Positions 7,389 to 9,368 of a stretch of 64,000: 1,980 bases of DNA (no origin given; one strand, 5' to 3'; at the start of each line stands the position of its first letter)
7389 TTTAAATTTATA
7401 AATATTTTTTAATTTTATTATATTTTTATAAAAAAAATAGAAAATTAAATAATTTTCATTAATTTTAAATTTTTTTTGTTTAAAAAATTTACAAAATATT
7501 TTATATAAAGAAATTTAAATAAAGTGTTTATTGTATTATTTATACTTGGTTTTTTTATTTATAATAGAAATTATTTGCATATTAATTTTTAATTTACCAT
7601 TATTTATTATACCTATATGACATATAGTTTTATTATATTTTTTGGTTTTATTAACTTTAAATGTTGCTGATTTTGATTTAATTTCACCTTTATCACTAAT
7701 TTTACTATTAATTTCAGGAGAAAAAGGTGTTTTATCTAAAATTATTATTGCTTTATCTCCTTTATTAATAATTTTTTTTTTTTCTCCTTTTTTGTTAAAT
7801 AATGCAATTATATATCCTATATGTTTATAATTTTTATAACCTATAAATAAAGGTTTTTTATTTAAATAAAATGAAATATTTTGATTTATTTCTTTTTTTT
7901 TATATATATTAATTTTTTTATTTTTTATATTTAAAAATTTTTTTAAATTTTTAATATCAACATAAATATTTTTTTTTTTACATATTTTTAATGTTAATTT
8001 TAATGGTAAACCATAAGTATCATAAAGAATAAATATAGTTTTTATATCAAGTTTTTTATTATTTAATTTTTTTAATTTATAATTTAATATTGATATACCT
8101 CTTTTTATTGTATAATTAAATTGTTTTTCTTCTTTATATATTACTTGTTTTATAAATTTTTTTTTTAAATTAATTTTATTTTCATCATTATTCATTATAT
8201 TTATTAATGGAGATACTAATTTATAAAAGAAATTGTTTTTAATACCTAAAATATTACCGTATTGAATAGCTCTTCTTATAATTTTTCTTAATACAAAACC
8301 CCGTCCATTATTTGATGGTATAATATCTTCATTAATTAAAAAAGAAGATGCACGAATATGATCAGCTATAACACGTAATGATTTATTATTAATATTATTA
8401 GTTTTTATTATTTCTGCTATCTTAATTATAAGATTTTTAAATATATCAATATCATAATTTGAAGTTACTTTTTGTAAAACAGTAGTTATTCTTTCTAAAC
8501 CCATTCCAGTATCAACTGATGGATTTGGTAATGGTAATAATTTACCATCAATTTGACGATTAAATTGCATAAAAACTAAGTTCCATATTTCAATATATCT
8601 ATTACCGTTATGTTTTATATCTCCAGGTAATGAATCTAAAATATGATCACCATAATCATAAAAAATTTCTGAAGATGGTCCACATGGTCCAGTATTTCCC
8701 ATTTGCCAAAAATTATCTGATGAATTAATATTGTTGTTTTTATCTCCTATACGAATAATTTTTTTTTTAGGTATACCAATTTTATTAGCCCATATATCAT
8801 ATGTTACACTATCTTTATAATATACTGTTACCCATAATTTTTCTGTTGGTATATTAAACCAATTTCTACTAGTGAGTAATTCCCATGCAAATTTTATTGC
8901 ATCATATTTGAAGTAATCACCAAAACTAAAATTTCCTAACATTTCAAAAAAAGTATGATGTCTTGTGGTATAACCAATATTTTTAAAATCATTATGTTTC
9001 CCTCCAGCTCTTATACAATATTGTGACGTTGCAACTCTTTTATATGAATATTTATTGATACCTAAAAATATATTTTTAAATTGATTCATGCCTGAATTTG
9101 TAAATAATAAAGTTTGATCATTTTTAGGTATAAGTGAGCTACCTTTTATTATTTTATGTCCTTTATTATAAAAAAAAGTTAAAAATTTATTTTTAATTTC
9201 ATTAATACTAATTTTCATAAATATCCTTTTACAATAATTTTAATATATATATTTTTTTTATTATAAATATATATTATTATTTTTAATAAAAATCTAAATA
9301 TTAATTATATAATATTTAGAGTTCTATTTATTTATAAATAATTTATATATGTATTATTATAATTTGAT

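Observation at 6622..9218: AlaRS reduced to its aminoacylation half, with a decayed editing-domain remnant still recognisable downstream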

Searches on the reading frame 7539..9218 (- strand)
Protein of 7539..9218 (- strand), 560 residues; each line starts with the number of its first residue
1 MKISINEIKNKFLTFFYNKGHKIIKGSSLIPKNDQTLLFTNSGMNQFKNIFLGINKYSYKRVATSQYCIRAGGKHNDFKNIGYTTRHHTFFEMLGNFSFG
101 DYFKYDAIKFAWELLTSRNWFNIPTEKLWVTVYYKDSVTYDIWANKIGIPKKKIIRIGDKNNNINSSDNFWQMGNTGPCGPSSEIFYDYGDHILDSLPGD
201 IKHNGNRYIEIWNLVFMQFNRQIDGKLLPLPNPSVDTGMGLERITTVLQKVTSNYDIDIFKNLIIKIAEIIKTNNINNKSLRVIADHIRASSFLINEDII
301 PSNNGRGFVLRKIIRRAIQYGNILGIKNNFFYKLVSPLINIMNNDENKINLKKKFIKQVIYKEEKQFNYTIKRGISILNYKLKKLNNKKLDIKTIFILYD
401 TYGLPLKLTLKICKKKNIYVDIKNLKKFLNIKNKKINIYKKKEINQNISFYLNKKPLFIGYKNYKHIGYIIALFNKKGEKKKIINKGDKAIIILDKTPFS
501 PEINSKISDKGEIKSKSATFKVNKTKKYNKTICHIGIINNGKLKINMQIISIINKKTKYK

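Call 4: search_protein_families(library=pfam, proteins=[window:7539-9218:-], max_evalue=1)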
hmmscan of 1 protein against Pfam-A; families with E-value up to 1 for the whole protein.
window:7539-9218:- (560 aa): 1 family
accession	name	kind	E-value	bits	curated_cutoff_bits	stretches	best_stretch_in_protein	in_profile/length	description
PF01411.24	tRNA-synt_2c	-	8.9e-185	615.8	30.3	1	7-556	1-551/552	tRNA synthetases class II (A)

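Call 7: find_homologous_proteins(query=window:7539-9218:-, max_evalue=1e-30)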
Query window:7539-9218:- (560 aa): 8000 proteins with E <= 1e-30 among 8000 candidates; the best 120 are listed.
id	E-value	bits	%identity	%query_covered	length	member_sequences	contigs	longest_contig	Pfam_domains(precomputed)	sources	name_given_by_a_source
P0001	0.0e+0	1230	100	100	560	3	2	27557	PF01411.25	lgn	-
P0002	3.0e-211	721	56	99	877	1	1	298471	PF01411.25,PF07973.20,PF02272.25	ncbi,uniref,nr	ncbi:Alanine--tRNA ligase [secondary endosymbiont of Trabutina mannipara]|uniref:Alanine--tRNA ligas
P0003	1.4e-207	709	55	99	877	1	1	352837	PF01411.25,PF07973.20,PF02272.25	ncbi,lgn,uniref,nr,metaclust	ncbi:Alanine--tRNA ligase [Candidatus Mikella endobia]|uniref:Alanine--tRNA ligase n=1 Tax=Candidatu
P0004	7.5e-206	703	54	100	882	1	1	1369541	PF01411.25,PF07973.20,PF02272.25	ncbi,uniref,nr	ncbi:alanine--tRNA ligase [Candidatus Steffania adelgidicola]|uniref:alanine--tRNA ligase n=1 Tax=Ca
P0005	1.3e-205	703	54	100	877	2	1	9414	PF01411.25,PF07973.20,PF02272.25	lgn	-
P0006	3.2e-204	698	53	100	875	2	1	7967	PF01411.25,PF07973.20,PF02272.25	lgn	-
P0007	2.3e-203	695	53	99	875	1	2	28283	PF01411.25,PF07973.20,PF02272.25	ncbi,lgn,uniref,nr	ncbi:alanine--tRNA ligase [Yersinia pekkanenii]|uniref:Alanine--tRNA ligase n=1 Tax=Yersinia pekkane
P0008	2.3e-203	695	54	99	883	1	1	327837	PF01411.25,PF07973.20,PF02272.25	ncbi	ncbi:MAG: alanine--tRNA ligase [Sodalis sp. (in: enterobacteria)]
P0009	3.0e-203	695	53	100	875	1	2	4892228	PF01411.25,PF07973.20,PF02272.25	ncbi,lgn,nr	ncbi:alanine--tRNA ligase [Pectobacteriaceae bacterium CE70]|nr:alanine--tRNA ligase [Pectobacteriac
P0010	3.0e-203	695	53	100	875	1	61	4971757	PF01411.25,PF07973.20,PF02272.25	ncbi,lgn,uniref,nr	ncbi:alanine--tRNA ligase [Prodigiosinella confusarubida]|uniref:Alanine--tRNA ligase n=1 Tax=Serrat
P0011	3.3e-203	695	53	100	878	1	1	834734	PF01411.25,PF07973.20,PF02272.25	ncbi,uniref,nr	ncbi:alanine--tRNA ligase [Candidatus Doolittlea endobia]|uniref:Alanine--tRNA ligase n=1 Tax=Candid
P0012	4.1e-203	694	53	100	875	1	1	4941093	PF01411.25,PF07973.20,PF02272.25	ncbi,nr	ncbi:alanine--tRNA ligase [Pectobacteriaceae bacterium C52]|nr:alanine--tRNA ligase [Pectobacteriace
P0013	7.0e-203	693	53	100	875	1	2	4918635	PF01411.25,PF07973.20,PF02272.25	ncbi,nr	ncbi:alanine--tRNA ligase [Pectobacteriaceae bacterium CE90]|nr:alanine--tRNA ligase [Pectobacteriac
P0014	7.2e-203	693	53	100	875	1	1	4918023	PF01411.25,PF07973.20,PF02272.25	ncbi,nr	ncbi:alanine--tRNA ligase [Prodigiosinella aquatilis]|nr:alanine--tRNA ligase [Prodigiosinella sp. L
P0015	1.1e-202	693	52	100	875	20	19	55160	PF01411.25,PF07973.20,PF02272.25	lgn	-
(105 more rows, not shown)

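Call 9: find_related_loci(query=window:7539-9218:-, collection=genome_contigs, flank=10000)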
Query window:7539-9218:- (560 aa) in genome_contigs; peptide patterns used: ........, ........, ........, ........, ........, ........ (x = any residue, [..] = any of these).
600 stretches matched a pattern (row limit reached: there are more); 597 encode a relative of the query (tblastn E <= 1e-3); the best 80 are kept; 80 distinct loci.
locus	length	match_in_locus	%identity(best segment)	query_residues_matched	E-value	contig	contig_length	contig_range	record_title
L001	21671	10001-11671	52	1-558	0e+0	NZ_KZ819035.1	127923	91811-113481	Brenneria roseae subsp. roseae strain LMG 27714 scaffold14, whole genome shotgun sequence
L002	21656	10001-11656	53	7-560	0e+0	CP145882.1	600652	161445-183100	MAG: Candidatus Dasytiphilus stammeri isolate Dsp01 chromosome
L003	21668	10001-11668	46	1-558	0e+0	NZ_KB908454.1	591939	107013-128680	Oceanimonas smirnovii ATCC BAA-899 G364DRAFT_scaffold00001.1, whole genome shotgun sequence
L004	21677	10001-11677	45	1-560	0e+0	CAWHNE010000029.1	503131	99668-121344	MAG: uncultured beta proteobacterium isolate MFD02809.bin.1.145 genome assembly, contig: contig_75558, whole genome shot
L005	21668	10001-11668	51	4-555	0e+0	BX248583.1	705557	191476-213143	Blochmannia floridanus complete genome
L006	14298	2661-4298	47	8-554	0e+0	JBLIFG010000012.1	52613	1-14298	MAG: Cellvibrionaceae bacterium isolate 3300053697_102 Ga0535652_0000674, whole genome shotgun sequence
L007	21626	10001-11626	49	1-545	0e+0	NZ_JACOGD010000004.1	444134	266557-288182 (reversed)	Undibacterium curvum strain CY22W NODE_4_length_444134_cov_44.914184_4, whole genome shotgun sequence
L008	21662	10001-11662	46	2-558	7e-179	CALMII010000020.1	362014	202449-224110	MAG TPA_asm: uncultured Steroidobacter sp. isolate SRR2107171_bin.15_CONCOCT_v1.1_MAG genome assembly, contig: ERZ794917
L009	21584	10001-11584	47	1-538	1e-178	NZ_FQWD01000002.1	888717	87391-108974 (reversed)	Marisediminitalea aggregata strain CGMCC 1.8995, whole genome shotgun sequence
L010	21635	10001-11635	45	3-558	2e-178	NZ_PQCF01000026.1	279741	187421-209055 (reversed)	Pseudoalteromonas sp. T1lg88 NODE_44, whole genome shotgun sequence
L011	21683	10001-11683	46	1-560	1e-178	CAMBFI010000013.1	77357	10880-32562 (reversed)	MAG: Bordetella parapertussis isolate MH-09jul19-210 genome assembly, contig: MH-09jul19-C571, whole genome shotgun sequ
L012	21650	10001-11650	45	4-554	7e-178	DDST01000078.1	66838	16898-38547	MAG TPA_asm: Proteobacteria bacterium UBA2383 UBA2383_contig_16409, whole genome shotgun sequence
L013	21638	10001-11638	48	7-554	2e-177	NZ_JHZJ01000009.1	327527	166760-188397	Brackiella oedipodis DSM 13743 Q335DRAFT_scaffold00003.3_C, whole genome shotgun sequence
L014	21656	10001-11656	48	6-560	3e-177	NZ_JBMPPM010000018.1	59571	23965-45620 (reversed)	Undibacterium sp. TJN25 NODE_18_length_59571_cov_36.835189_18, whole genome shotgun sequence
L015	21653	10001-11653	48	7-560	8e-177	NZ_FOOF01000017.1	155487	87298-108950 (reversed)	Duganella sp. CF458, whole genome shotgun sequence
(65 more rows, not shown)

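Call 10: find_encoding_contigs(protein=P0001, flank=10000, max_places=10)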
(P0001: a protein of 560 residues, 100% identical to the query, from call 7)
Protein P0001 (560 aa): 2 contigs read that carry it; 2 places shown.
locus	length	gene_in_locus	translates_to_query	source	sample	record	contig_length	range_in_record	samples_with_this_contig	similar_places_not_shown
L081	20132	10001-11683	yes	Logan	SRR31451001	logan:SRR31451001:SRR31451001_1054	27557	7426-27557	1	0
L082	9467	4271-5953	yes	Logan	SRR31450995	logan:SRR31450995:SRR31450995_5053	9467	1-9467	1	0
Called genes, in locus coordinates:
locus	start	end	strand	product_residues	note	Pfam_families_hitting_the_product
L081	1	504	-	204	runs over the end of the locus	PF00510:COX3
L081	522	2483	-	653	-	PF00115:COX1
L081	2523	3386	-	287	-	PF00116:COX2, PF06481:COX_ARM (weak)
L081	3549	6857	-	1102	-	PF04257:RecC_N, PF27451:RecC_4th, PF17946:RecC_C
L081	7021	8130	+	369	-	PF01702:TGT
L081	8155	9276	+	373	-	PF00383:dCMP_cyt_deam_1, PF14437:MafB19-deam, PF01872:RibD_C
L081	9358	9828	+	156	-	PF00885:DMRL_synthase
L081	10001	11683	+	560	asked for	PF01411:tRNA-synt_2c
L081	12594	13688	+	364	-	PF03462:PCRF, PF00472:RF-1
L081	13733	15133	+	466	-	PF01336:tRNA_anti-codon, PF00152:tRNA-synt_2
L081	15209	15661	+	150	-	PF01327:Pep_deformylase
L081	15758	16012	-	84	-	PF01016:Ribosomal_L27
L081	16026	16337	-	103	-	PF00829:Ribosomal_L21p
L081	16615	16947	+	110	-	PF01250:Ribosomal_S6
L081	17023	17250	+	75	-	PF01084:Ribosomal_S18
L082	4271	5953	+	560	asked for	PF01411:tRNA-synt_2c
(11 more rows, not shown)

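Call 48: search_protein_representatives(protein=window:7539-9218:-)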
Query: 560 residues. Proteins with E-value up to 0.001 (for the whole library): 17541; up to 1e-10: 10237; up to 1e-30: 3538. The best 150 are listed.
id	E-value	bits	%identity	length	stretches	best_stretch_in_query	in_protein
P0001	0.0e+00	1229.8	100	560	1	1-560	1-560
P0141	1.1e-171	588.8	55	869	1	1-557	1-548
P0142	2.1e-171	587.9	50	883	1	4-557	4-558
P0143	5.8e-164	563.3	53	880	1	4-556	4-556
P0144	1.1e-163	562.4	47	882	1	6-546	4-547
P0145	1.4e-162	558.8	51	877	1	4-558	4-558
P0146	2.4e-158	544.8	61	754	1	4-371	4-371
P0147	1.0e-157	542.7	47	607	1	5-558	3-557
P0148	5.2e-157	540.4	53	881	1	4-554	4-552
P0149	3.2e-155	534.5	55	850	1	5-557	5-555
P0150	3.7e-154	531.0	47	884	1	1-558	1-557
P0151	9.2e-153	526.4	53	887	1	3-557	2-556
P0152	1.6e-152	525.6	47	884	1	6-558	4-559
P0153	6.8e-150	516.9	48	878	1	1-557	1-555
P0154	6.9e-148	510.3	49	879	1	5-556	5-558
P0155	1.6e-146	505.7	53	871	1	1-558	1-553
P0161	6.5e-145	500.5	55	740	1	6-424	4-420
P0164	2.0e-143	495.5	55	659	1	5-424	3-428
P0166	6.6e-141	487.2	45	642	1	4-543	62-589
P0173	8.4e-136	470.4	47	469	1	7-475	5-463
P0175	5.3e-135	467.8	55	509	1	4-384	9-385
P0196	1.7e-129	449.6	43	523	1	4-522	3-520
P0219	1.2e-123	430.2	50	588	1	4-421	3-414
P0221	4.8e-123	428.3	58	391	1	6-363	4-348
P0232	2.9e-121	422.4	60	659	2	4-193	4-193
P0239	8.6e-121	420.8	49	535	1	4-410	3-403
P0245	7.1e-120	417.8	60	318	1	2-327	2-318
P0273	2.7e-117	409.3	46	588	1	6-456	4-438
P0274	2.8e-117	409.3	43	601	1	4-527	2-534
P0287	2.2e-116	406.3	50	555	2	4-342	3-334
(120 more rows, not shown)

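Call 49: list_cluster_members(proteins=[P0147, P0166, P0173, P0196, P0219, P0239, P0273, P0274, P0287, P0141])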
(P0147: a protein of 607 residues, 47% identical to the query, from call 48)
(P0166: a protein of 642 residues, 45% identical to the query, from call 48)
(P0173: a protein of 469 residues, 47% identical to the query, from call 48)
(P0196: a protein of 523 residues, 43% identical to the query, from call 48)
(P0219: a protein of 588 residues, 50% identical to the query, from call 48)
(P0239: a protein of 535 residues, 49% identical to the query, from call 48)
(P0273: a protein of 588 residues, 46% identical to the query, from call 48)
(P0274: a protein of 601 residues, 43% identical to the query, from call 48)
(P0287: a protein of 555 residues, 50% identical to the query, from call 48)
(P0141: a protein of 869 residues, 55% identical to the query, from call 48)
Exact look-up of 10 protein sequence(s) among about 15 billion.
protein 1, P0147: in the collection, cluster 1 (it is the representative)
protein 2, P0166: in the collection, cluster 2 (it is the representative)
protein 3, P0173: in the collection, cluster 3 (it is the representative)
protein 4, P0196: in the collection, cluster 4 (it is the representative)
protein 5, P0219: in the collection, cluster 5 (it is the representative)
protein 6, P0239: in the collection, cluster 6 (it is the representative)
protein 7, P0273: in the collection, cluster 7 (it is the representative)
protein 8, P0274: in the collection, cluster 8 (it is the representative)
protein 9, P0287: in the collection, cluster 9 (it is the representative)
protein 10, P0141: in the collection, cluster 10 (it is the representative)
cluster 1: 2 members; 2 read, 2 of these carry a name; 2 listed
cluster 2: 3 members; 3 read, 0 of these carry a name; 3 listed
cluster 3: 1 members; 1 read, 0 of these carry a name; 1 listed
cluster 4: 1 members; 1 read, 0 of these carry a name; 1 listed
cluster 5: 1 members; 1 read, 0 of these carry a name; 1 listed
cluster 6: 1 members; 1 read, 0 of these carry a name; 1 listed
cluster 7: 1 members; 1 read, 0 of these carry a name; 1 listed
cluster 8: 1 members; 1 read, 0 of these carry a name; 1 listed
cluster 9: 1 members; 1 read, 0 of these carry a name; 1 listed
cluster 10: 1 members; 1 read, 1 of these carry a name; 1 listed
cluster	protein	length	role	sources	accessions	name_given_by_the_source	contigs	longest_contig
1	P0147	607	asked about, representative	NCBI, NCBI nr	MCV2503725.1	MAG: alanine--tRNA ligase, partial [Neisseriaceae bacterium] | alanine--tRNA ligase [Neisseriaceae bacterium]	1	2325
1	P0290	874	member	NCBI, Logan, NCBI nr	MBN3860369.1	alanine--tRNA ligase [Neisseriaceae bacterium PsAf]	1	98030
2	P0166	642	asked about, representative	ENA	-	-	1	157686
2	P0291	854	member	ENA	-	-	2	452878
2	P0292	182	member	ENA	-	-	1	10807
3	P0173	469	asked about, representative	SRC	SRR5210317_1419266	-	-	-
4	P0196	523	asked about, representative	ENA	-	-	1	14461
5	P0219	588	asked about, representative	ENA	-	-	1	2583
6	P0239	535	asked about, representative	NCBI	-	-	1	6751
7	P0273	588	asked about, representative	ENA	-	-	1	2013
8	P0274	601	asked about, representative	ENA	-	-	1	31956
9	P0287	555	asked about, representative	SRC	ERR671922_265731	-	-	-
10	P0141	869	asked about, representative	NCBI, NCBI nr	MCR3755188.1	MAG: alanine--tRNA ligase/DNA-binding transcriptional repressor [Candidatus ... | alanine--tRNA ligase/DNA-binding transcriptional repressor [Candidatus Westeberhardia ...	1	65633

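Call 50: list_cluster_members(proteins=[P0146, P0232, P0245, P0221, P0161, P0164, P0175, P0149, P0143, P0155])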
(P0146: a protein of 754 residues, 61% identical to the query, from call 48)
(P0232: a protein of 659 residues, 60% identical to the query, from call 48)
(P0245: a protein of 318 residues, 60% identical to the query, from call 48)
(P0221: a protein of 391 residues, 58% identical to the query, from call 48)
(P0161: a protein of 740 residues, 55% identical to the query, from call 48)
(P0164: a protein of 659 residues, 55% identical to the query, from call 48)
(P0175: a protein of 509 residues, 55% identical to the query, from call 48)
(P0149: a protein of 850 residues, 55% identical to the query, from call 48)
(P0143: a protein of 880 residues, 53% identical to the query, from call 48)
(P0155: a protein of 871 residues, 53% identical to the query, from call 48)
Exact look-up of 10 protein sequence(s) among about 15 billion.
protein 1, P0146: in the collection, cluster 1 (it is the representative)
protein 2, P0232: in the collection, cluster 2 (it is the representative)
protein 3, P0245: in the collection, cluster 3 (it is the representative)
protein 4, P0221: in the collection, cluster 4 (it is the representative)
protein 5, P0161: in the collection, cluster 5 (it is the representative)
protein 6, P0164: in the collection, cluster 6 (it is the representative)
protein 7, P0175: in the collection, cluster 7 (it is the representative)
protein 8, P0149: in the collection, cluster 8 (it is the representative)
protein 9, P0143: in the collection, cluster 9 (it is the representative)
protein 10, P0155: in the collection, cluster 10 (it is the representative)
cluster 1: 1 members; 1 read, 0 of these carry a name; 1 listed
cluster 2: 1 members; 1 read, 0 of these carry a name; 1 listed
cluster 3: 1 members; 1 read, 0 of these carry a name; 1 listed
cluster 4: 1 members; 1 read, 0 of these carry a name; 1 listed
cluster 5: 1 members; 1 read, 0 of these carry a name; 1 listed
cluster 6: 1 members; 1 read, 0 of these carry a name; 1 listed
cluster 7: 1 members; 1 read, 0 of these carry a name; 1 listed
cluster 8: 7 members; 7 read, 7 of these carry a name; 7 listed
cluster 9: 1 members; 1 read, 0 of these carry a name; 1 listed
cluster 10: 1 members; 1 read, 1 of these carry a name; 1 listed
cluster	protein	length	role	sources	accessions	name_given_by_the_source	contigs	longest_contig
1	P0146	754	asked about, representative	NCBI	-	-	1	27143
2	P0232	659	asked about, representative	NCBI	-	-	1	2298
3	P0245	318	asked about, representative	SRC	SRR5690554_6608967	-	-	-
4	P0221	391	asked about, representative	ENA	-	-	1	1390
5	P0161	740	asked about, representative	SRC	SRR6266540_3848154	-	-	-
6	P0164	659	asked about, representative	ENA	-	-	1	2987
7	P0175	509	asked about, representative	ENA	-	-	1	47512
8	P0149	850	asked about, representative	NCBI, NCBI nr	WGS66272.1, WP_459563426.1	alanine--tRNA ligase [Enterobacteriaceae bacterium ET-AT1-13]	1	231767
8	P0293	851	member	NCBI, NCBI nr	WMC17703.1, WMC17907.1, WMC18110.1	MAG: alanine--tRNA ligase [Enterobacteriaceae bacterium PSmelAO3-2]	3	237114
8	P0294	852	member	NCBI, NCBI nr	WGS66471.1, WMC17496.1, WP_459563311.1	MAG: alanine--tRNA ligase [Enterobacteriaceae bacterium Cmel21] | alanine--tRNA ligase [Enterobacteriaceae bacterium Cmel17]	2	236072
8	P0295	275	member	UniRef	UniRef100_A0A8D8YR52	Alanine--tRNA ligase n=1 Tax=Cacopsylla melanoneura TaxID=428564 RepID=A0A8D8YR52_9HEMI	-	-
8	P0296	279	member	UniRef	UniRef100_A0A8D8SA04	Alanine--tRNA ligase n=1 Tax=Cacopsylla melanoneura TaxID=428564 RepID=A0A8D8SA04_9HEMI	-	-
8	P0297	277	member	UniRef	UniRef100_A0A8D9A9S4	Alanine--tRNA ligase n=1 Tax=Cacopsylla melanoneura TaxID=428564 RepID=A0A8D9A9S4_9HEMI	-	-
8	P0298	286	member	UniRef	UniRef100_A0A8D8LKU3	Alanine--tRNA ligase n=1 Tax=Cacopsylla melanoneura TaxID=428564 RepID=A0A8D8LKU3_9HEMI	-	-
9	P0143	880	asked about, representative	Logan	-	-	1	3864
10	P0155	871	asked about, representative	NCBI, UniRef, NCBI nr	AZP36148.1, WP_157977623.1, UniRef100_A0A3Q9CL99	Alanine--tRNA ligase [Candidatus Annandia adelgestsuga] | Alanine--tRNA ligase n=1 Tax=Candidatus Annandia adelgestsuga TaxID=1302411 ...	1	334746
